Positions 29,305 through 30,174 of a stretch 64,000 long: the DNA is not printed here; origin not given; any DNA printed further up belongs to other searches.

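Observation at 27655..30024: A sigma-70 family factor with a ~190-aa non-sigma N-terminal extension lies next to a SpoIVB-like signalling peptidase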

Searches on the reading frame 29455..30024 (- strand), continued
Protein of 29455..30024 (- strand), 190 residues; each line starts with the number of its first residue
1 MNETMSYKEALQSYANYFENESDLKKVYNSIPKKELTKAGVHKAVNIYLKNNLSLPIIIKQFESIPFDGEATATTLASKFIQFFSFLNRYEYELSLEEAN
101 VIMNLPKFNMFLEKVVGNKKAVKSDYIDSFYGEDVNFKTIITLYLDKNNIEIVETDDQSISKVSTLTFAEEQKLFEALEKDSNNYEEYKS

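Call 47: fold_search(model_id=the predicted structure, library=viral)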
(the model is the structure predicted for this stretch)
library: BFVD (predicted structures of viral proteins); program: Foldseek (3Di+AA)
matches with E <= 10: 161; with E <= 0.001: 0
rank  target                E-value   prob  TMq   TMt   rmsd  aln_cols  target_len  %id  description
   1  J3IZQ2                5.1e-01  0.16  0.21  0.10  14.0       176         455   19  (no name in the UniProt tables at hand)
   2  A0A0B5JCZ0            1.5e+00  0.08  0.21  0.11  13.3       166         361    7  Ankyrin repeat protein [Pandoravirus inopinatum]
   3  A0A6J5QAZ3            1.7e+00  0.09  0.24  0.17  12.5       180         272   10  Uncharacterized protein [uncultured Caudovirales phage]
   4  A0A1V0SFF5            1.7e+00  0.06  0.20  0.09  20.6       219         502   15  Ankyrin repeat protein [Hokovirus HKV1]
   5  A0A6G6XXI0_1          1.7e+00  0.06  0.18  0.07  14.8       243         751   10  (no name in the UniProt tables at hand)
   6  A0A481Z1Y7            1.8e+00  0.10  0.24  0.16  12.2       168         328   11  F-box-like protein [Pithovirus LCPAC101]
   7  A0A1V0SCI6            2.4e+00  0.08  0.21  0.17  10.9       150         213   15  Uncharacterized protein [Catovirus CTV1]
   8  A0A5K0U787            2.4e+00  0.08  0.23  0.07  15.5       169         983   14  SWIB/MDM2 domain protein [Yasminevirus sp. GU-2018]
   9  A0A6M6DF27            2.4e+00  0.06  0.20  0.15  13.4       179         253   13  (no name in the UniProt tables at hand)
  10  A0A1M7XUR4            2.4e+00  0.06  0.19  0.15  13.1       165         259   13  Ankyrin repeat-containing domain [Cedratvirus A11]
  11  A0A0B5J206            2.7e+00  0.07  0.22  0.09  11.7       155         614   10  Ankyrin repeat protein [Pandoravirus inopinatum]
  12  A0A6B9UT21            2.7e+00  0.07  0.22  0.08  14.1       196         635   13  (no name in the UniProt tables at hand)
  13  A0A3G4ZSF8            2.7e+00  0.06  0.21  0.09  12.7       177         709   10  Uncharacterized protein (Fragment) [Barrevirus sp.]
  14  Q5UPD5                2.8e+00  0.06  0.22  0.15  11.6       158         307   14  Putative ankyrin repeat protein L59 [Acanthamoeba polyphaga mimivirus]
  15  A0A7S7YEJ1            3.0e+00  0.06  0.23  0.14  11.8       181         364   15  F-box domain-containing protein [Medusavirus stheno T3]
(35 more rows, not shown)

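Call 61: search_solved_structures(query=A1, max_evalue=10, show_alignments=2)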
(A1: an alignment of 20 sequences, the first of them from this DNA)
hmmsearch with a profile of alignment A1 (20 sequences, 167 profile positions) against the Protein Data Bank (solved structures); distinct sequences matched with E-value up to 10: 1.
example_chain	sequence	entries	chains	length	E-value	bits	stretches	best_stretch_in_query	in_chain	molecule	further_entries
9u78_A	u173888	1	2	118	0.0075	19.4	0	94-119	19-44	Single Chain Protein of De Novo Designed Helix Bundles-4EH2 with KDPV Loop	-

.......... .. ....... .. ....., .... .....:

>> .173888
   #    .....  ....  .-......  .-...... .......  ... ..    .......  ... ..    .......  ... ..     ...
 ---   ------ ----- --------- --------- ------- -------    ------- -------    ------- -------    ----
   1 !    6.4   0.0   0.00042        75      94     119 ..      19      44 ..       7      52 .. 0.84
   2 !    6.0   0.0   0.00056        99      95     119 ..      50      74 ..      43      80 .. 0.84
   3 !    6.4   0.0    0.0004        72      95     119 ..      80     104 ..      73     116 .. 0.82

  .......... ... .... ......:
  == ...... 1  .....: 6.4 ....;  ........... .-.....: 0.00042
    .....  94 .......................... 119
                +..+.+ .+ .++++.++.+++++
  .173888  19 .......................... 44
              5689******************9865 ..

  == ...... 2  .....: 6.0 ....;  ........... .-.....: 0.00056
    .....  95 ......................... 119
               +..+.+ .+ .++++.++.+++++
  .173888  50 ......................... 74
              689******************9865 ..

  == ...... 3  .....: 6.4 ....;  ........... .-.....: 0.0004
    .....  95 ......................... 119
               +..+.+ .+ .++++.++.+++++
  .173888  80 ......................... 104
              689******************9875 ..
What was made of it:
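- Tried and rejected: A PDB sequence-profile search hit only a designed helical bundle (call 61).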

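Call 62: search_dna_similar(query=window:29521-30024:-, collection=phages, mode=protein, max_evalue=0.01, max_rows=10)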
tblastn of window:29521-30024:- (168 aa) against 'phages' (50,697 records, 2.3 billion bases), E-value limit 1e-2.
No match.

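Call 63: search_dna_similar(query=window:29521-30024:-, collection=plasmids, mode=protein, max_evalue=0.01, max_rows=10)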
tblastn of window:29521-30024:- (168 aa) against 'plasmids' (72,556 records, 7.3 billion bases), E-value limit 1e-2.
No match.
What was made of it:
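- There is no phage or plasmid match (calls 62, 63).
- Tried and rejected: No match was found (calls 62, 63).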
